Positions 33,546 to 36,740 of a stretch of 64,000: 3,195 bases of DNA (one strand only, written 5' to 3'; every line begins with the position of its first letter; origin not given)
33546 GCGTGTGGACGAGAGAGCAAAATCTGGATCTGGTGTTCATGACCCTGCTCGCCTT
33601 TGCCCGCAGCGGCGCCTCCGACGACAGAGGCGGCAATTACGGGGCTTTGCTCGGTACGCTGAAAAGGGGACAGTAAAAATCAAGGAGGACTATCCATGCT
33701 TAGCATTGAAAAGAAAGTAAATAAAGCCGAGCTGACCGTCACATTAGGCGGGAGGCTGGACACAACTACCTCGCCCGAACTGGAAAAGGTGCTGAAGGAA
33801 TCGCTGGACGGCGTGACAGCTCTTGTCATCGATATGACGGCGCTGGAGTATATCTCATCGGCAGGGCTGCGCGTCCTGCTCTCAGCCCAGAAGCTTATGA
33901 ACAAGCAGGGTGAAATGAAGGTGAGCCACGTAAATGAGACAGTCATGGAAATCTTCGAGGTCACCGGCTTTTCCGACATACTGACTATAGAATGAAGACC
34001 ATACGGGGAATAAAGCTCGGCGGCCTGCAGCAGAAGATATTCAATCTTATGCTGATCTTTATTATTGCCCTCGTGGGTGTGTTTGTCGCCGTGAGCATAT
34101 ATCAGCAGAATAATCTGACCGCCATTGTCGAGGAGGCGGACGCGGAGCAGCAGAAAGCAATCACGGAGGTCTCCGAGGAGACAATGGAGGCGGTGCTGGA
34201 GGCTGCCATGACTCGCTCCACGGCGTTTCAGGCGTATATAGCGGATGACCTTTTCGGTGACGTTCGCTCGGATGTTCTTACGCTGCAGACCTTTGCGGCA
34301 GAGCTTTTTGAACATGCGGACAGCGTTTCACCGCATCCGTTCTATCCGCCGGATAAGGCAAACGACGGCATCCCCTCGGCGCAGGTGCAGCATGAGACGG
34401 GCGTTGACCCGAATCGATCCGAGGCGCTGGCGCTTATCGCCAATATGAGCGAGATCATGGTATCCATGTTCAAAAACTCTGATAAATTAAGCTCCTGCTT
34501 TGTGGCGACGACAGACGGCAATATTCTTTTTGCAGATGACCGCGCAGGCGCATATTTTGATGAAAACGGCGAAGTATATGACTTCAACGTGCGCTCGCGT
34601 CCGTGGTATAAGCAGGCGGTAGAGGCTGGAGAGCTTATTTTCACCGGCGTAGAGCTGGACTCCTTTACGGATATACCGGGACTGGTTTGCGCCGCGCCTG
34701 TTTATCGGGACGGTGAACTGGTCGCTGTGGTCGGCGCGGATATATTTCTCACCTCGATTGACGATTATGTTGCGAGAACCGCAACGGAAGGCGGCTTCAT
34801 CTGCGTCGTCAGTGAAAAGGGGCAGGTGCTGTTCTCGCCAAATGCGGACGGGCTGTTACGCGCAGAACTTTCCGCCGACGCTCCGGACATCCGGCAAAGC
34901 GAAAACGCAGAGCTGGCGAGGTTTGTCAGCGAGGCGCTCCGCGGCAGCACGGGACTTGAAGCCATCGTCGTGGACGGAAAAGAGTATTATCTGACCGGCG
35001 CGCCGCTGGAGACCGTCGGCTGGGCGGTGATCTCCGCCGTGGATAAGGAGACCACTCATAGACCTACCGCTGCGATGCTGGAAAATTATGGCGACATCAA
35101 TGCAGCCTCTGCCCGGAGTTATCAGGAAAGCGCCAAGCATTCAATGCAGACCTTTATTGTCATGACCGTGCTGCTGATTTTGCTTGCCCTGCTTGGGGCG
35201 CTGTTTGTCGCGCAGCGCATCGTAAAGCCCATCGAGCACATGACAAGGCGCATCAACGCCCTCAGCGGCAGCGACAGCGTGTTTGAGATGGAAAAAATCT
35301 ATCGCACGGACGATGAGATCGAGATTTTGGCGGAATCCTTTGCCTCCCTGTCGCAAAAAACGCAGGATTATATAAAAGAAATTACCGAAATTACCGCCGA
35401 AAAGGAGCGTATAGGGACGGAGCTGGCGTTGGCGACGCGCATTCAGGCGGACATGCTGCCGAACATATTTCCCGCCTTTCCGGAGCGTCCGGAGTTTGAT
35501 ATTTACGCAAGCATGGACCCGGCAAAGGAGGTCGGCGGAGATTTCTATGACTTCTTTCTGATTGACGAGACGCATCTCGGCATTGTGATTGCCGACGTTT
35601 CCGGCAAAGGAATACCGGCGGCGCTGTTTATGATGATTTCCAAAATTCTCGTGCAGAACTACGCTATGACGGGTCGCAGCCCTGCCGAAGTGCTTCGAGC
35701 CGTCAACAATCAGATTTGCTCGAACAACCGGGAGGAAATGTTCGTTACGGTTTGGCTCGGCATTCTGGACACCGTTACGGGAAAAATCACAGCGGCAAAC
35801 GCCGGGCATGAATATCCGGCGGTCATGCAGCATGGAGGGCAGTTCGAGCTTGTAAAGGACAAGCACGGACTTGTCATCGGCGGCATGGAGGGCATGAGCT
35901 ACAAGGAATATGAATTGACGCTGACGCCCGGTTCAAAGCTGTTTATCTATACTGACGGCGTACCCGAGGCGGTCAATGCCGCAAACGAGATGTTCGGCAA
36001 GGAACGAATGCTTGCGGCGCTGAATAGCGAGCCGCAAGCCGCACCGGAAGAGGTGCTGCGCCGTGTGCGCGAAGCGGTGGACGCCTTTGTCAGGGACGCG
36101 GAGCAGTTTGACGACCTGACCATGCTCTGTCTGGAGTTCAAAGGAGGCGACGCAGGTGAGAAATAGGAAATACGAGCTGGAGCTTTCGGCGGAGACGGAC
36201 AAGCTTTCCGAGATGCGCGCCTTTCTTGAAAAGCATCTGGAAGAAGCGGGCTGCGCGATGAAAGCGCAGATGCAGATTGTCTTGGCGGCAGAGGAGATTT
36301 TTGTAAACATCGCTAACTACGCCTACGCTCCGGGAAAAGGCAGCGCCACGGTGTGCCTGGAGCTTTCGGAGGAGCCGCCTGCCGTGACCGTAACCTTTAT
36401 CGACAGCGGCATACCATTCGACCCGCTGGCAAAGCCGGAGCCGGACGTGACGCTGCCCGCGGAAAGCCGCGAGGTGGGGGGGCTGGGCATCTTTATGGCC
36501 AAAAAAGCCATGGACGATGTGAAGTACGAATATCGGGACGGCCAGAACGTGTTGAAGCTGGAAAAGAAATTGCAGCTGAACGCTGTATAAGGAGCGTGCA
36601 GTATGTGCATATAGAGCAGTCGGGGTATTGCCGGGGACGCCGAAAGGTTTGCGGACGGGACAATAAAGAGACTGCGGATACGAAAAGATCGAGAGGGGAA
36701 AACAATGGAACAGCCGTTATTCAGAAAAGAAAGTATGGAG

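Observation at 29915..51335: A 21-kb same-strand accessory locus joining three signalling modules to a peptide exporter, a giant wall protein and a GG peptide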

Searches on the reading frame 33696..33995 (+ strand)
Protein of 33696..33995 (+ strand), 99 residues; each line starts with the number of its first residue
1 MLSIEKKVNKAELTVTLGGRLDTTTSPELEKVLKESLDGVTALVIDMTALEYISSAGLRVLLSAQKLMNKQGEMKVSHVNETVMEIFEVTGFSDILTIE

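Call 3: search_protein_families(library=pfam, proteins=[window:33696-33995:+], max_evalue=0.01)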
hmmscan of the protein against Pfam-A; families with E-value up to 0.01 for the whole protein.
window:33696-33995:+ (99 aa): 2 families
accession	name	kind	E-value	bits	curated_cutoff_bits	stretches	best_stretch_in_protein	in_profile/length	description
PF01740.26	STAS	-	1.3e-17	64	22.6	1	4-98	2-99/106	STAS domain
PF13466.11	STAS_2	-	4.6e-13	49.6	29.2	1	15-92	1-79/80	STAS domain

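Call 14: search_protein_families(library=ncbifam, proteins=[window:33696-33995:+], max_evalue=0.01)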
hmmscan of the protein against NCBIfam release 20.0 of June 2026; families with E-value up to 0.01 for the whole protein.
window:33696-33995:+ (99 aa): 4 families
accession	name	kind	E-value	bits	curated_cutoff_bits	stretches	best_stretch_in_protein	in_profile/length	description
TIGR00377.1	ant_ant_sig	superfamily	1.1e-22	79.9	53.45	1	2-98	3-102/108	anti-sigma factor antagonist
TIGR02886.1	spore_II_AA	equivalog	2e-12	47.1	114.75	1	4-98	1-98/106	anti-sigma F factor antagonist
NF033618.0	mlaB_1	equivalog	3e-05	24.4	90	1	10-89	7-85/94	lipid asymmetry maintenance protein MlaB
NF047705.1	slr1659_superfam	superfamily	0.0012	19.1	100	1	8-75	12-83/111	slr1659 superfamily regulator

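Call 62: find_homologous_proteins(query=window:33696-33995:+, max_evalue=1e-10)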
Query window:33696-33995:+ (99 aa): 8000 proteins with E <= 1e-10 among 8000 candidates; the best 120 are listed.
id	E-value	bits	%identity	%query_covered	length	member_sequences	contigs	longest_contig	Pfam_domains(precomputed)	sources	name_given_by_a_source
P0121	1.5e-52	193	100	100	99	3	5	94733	PF01740.27,PF13466.13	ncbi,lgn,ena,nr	ncbi:MAG: STAS domain-containing protein [Clostridia bacterium]|nr:STAS domain-containing protein [C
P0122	1.6e-44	167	87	100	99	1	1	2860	PF01740.27,PF13466.13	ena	-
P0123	4.3e-44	166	84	100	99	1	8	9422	PF01740.27,PF13466.13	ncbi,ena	-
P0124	8.3e-44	165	85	100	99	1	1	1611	PF01740.27,PF13466.13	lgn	-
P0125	8.3e-44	165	84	100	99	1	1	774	PF01740.27,PF13466.13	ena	-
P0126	8.9e-44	165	85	100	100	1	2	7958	PF01740.27,PF13466.13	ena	-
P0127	9.9e-44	164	86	100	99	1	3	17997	PF01740.27,PF13466.13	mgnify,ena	mgnify:FL=1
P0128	1.3e-43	164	85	100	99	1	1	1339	PF01740.27,PF13466.13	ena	-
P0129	1.3e-43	164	85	100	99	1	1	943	PF01740.27,PF13466.13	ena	-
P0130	1.6e-43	164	85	100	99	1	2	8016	PF01740.27,PF13466.13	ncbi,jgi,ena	-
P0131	1.9e-43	164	86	100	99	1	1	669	PF01740.27,PF13466.13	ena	-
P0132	2.0e-43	164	85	100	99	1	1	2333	PF01740.27,PF13466.13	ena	-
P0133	2.5e-43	163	85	100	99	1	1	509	PF01740.27,PF13466.13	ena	-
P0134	2.5e-43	163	84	100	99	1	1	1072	PF01740.27,PF13466.13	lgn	-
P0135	2.5e-43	163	85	100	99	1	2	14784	PF01740.27,PF13466.13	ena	-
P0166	1.4e-42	161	84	100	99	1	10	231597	PF01740.27,PF13466.13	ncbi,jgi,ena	-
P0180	2.4e-42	160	85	100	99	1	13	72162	PF01740.27,PF13466.13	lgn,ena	-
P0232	1.1e-41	158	83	100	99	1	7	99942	PF01740.27,PF13466.13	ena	-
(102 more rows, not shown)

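Call 63: find_encoding_contigs(protein=P0166, flank=8000, max_places=1)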
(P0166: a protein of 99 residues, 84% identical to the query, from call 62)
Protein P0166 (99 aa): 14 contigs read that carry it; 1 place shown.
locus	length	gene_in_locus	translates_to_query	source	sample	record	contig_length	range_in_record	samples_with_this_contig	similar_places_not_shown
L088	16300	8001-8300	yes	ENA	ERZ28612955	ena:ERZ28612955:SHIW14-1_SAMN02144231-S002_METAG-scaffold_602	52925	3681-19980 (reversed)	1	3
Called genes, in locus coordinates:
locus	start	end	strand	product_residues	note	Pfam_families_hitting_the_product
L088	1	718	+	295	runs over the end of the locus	PF16745:RsgA_N, PF03193:RsgA_GTPase, PF01926:MMR_HSR1 (weak)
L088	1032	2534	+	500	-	PF12673:SipL (faint)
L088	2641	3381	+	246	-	PF20772:TACO1_YebC_N, PF01709:Transcrip_reg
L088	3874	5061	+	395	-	-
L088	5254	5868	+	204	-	PF00239:Resolvase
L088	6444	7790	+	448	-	-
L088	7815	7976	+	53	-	-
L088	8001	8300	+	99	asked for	PF01740:STAS, PF13466:STAS_2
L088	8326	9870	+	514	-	PF07228:SpoIIE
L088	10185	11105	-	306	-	PF00126:HTH_1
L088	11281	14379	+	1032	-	PF01915:Glyco_hydro_3_C, PF14310:Fn3-like, PF00933:Glyco_hydro_3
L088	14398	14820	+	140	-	-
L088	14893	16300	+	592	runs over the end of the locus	PF13306:LRR_5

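Call 64: find_encoding_contigs(protein=P0232, flank=8000, max_places=1)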
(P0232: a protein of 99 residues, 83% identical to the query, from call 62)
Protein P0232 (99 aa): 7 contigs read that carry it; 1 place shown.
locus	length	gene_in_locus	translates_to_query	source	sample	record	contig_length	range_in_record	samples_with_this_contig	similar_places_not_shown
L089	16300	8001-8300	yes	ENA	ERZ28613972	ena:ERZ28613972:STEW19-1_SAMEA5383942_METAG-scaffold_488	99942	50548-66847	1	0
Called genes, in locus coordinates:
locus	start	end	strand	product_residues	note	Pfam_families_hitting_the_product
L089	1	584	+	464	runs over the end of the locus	PF04055:Radical_SAM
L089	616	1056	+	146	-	-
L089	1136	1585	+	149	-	-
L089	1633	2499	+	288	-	PF22541:DUF7005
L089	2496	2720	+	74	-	-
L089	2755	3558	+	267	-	-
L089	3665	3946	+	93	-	-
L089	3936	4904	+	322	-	PF00583:Acetyltransf_1 (faint)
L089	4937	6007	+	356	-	PF12158:DUF3592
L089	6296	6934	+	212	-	-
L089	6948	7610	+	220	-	PF01427:Peptidase_M15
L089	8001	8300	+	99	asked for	PF01740:STAS, PF13466:STAS_2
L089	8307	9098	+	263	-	PF01048:PNP_UDP_1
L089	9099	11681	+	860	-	PF02743:dCache_1, PF22673:MCP-like_PDC_1 (weak), PF07228:SpoIIE, PF13581:HATPase_c_2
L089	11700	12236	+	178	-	-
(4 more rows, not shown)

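Call 65: find_encoding_contigs(protein=P0180, flank=8000, max_places=1)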
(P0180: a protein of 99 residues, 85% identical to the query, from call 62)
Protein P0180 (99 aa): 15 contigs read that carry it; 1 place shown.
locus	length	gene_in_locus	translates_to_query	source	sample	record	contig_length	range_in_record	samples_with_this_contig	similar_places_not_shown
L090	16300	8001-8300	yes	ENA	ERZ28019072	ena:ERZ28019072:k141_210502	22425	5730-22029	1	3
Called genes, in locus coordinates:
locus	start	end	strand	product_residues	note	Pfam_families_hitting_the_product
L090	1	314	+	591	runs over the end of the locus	PF01554:MatE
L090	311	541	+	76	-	-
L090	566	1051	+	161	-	-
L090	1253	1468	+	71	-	-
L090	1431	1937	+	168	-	PF01048:PNP_UDP_1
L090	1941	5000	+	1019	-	PF00497:SBP_bac_3, PF10613:Lig_chan-Glu_bd (faint), PF00497:SBP_bac_3, PF00528:BPD_transp_1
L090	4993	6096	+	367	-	PF02463:SMC_N (faint), PF00005:ABC_tran, PF13304:AAA_21 (faint)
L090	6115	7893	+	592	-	PF00149:Metallophos, PF09587:PGA_cap (weak), PF02872:5_nucleotid_C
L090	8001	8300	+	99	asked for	PF01740:STAS, PF13466:STAS_2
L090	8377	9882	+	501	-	PF12797:Fer4_2 (faint), PF01180:DHO_dh, PF12838:Fer4_7, PF13187:Fer4_9 (weak), PF13237:Fer4_10 (weak), PF14697:Fer4_21, PF00037:Fer4 (weak)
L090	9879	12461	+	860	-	PF02743:dCache_1, PF22673:MCP-like_PDC_1 (weak), PF07228:SpoIIE, PF13581:HATPase_c_2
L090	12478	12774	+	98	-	PF01740:STAS, PF13466:STAS_2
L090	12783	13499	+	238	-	-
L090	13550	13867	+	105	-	-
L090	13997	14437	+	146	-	PF02525:Flavodoxin_2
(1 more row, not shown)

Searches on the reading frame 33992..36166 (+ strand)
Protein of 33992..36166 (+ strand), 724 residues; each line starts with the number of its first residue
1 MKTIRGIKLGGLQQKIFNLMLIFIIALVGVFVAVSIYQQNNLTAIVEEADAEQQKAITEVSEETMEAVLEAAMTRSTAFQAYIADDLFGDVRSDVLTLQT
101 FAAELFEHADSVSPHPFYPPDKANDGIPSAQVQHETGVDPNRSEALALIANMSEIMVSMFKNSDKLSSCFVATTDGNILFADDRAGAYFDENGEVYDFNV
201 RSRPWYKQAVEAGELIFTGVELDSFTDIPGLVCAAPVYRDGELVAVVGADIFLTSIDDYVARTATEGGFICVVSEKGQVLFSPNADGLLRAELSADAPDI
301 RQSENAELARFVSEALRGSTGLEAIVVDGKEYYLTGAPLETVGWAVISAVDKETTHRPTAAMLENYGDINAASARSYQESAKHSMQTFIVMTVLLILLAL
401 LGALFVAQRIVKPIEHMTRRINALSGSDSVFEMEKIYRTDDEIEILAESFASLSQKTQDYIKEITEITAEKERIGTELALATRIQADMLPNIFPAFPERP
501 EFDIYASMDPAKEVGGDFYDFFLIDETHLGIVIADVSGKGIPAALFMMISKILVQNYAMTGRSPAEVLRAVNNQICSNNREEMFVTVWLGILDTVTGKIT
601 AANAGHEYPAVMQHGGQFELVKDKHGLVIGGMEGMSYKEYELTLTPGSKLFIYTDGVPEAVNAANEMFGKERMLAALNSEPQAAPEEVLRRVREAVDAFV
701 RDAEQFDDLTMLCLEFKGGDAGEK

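Call 3: search_protein_families(library=pfam, proteins=[window:33992-36166:+], max_evalue=0.01)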
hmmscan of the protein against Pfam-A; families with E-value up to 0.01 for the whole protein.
window:33992-36166:+ (724 aa): 4 families
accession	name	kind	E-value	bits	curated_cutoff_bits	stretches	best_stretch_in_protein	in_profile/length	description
PF07228.17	SpoIIE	-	2.5e-52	178.1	25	1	526-716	2-191/192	Stage II sporulation protein E (SpoIIE)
PF02743.24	dCache_1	-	3e-21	76.5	45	1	153-348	57-239/240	Cache domain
PF22673.2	MCP-like_PDC_1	-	7.6e-09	36.4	27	1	177-257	34-112/113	Methyl-accepting chemotaxis protein-like, first PDC sensor domain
PF00672.30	HAMP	-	0.0033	18.2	25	1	405-457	1-51/53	HAMP domain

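Call 14: search_protein_families(library=ncbifam, proteins=[window:33992-36166:+], max_evalue=0.01)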
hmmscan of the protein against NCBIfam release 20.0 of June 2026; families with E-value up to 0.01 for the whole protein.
window:33992-36166:+ (724 aa): 12 families
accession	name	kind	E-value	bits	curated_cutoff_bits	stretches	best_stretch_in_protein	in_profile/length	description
NF038263.1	prot_phos_SiaA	equivalog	5.6e-24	84.7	700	1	160-716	95-657/658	biofilm regulation protein phosphatase SiaA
NF045505.1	RR_RssB_Pseudo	equivalog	5.6e-15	55.3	700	1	483-684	161-364/394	two-component system response regulator RssB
TIGR02865.1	spore_II_E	equivalog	4.2e-12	45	490.8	1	512-712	564-759/764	stage II sporulation protein E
NF033092.0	HK_WalK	equivalog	2.6e-07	29.6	725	1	373-473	164-259/594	cell wall metabolism sensor histidine kinase WalK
NF058645.1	MCPCtpMPsAe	equivalog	3.8e-07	29.3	900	1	375-478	194-297/558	methyl-accepting chemotaxis protein CtpM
NF040691.1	MtrAB_MtrB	equivalog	2.3e-06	26.9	450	1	300-469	109-269/507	MtrAB system histidine kinase MtrB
NF052458.1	PhdiestGepA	equivalog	5.6e-06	24.8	1200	1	195-266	160-232/840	phosphodiesterase GepA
NF038389.1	ArsS_fam_HK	equivalog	0.00024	20.7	250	1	370-459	112-201/403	ArsS family sensor histidine kinase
NF045911.1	TCSHisKinNblS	equivalog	0.00074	18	1000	1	386-476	181-270/621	two-component system sensor histidine kinase NblS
NF012163.2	BaeS_SmeS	equivalog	0.0021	17.1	500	1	383-458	161-234/457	sensor histidine kinase efflux regulator BaeS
NF008184.0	PRK10935.1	equivalog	0.0031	16.2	553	1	387-471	153-236/565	nitrate/nitrite two-component system sensor histidine kinase NarQ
NF047496.1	HK_LIC11548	equivalog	0.0042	15.9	750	1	387-459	276-346/589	LIC_11548 family sensor histidine kinase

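Call 18: find_encoding_contigs(protein=window:33992-36166:+, flank=10000, max_places=6)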
Protein window:33992-36166:+ (724 aa): 3 contigs read that carry it; 3 places shown.
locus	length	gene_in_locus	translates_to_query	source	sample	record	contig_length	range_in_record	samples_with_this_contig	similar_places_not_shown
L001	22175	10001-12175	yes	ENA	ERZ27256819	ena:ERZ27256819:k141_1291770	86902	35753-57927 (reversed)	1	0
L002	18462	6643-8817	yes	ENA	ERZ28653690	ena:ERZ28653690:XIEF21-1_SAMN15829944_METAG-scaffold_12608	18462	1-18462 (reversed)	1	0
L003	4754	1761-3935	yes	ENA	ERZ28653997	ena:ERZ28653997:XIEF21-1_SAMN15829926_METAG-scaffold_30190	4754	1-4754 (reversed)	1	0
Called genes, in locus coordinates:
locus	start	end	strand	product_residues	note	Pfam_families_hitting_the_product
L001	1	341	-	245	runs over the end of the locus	-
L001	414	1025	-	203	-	PF01909:NTP_transf_2 (faint), PF18765:Polbeta (faint)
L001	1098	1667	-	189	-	PF06130:PTAC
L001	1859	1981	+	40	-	-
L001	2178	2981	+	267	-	PF00376:MerR, PF13411:MerR_1, PF09278:MerR-DNA-bind (weak), PF06445:GyrI-like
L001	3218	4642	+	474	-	PF03951:Gln-synt_N, PF00120:Gln-synt_C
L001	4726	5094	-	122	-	PF00903:Glyoxalase, PF13669:Glyoxalase_4 (weak), PF18029:Glyoxalase_6 (weak)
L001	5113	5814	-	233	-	PF13483:Lactamase_B_3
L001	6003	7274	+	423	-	PF06580:His_kinase, PF02518:HATPase_c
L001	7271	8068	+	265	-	PF00072:Response_reg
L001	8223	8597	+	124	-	PF00072:Response_reg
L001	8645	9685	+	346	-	PF12158:DUF3592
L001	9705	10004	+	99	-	PF01740:STAS, PF13466:STAS_2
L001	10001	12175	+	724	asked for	PF02743:dCache_1, PF22673:MCP-like_PDC_1, PF07228:SpoIIE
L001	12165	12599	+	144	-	PF13581:HATPase_c_2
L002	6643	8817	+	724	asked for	PF02743:dCache_1, PF22673:MCP-like_PDC_1, PF07228:SpoIIE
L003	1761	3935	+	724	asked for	PF02743:dCache_1, PF22673:MCP-like_PDC_1, PF07228:SpoIIE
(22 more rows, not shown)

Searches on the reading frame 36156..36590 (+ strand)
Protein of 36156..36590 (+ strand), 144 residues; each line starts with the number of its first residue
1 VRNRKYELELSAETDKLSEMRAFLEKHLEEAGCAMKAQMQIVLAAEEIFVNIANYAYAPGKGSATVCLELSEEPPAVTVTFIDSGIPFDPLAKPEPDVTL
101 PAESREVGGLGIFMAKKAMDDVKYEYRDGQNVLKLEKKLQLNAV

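Call 3: search_protein_families(library=pfam, proteins=[window:36156-36590:+], max_evalue=0.01)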
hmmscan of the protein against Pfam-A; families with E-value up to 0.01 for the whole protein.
window:36156-36590:+ (144 aa): 1 family
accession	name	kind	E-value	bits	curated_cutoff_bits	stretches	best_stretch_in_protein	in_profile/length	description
PF13581.12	HATPase_c_2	-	4.2e-25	88.6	27.4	1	11-136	2-126/127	Histidine kinase-like ATPase domain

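Call 14: search_protein_families(library=ncbifam, proteins=[window:36156-36590:+], max_evalue=0.01)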
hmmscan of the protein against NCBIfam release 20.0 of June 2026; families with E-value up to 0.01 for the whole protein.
window:36156-36590:+ (144 aa): 3 families
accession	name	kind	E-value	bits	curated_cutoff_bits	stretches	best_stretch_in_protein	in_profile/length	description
NF003144.0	PRK04069.1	equivalog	9.5e-08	31.6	145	1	4-133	6-138/161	anti-sigma B factor RsbW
NF041045.1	RsbA_anti_sig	subfamily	2.3e-07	30.3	210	1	7-128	182-292/303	anti-sigma factor RsbA family regulatory protein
TIGR01924.1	rsbW_low_gc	equivalog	1.2e-06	28.1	155.05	1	5-132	7-137/159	anti-sigma B factor RsbW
